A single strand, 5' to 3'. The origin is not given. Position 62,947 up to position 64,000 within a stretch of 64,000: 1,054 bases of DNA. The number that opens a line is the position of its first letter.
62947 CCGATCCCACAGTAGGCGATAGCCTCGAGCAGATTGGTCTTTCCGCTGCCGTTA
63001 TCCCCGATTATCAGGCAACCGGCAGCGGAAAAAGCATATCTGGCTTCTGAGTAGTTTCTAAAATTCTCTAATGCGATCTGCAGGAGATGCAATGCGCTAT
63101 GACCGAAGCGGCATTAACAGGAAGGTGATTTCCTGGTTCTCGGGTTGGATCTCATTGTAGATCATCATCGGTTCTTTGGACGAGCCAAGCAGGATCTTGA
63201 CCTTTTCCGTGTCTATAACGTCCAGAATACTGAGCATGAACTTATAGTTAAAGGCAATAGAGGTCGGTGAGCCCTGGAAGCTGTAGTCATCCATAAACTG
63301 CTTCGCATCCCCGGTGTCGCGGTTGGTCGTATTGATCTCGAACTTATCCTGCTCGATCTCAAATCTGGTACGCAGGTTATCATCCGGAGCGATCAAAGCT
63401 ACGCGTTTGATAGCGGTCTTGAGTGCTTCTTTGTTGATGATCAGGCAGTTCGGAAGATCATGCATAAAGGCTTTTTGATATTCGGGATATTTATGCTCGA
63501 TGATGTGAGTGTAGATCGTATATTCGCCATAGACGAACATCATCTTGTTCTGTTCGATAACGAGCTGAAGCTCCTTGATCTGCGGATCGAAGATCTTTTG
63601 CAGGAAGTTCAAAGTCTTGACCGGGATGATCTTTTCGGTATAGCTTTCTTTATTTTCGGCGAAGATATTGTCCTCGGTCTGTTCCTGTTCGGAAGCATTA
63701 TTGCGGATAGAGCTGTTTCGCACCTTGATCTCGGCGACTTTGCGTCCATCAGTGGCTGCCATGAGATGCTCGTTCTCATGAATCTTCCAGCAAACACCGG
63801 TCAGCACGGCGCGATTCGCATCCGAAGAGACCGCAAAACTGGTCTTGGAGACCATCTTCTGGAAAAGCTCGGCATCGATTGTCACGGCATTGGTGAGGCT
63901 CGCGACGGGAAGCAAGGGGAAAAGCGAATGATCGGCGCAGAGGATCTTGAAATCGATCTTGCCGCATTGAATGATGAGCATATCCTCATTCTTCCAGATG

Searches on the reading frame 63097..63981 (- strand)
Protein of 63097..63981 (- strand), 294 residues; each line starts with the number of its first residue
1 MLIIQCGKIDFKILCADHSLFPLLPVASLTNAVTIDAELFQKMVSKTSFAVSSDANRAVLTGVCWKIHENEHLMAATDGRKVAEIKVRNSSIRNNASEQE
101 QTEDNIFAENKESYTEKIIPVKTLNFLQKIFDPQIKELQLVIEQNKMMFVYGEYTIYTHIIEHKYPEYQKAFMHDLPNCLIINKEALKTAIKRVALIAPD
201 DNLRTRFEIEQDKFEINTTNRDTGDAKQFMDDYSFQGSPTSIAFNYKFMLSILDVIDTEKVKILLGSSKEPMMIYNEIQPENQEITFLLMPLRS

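Call 60: find_encoding_contigs(protein=window:63097-63981:-, flank=10000, max_places=2)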
Protein window:63097-63981:- (294 aa): no gene with exactly this product is on record in the collection.
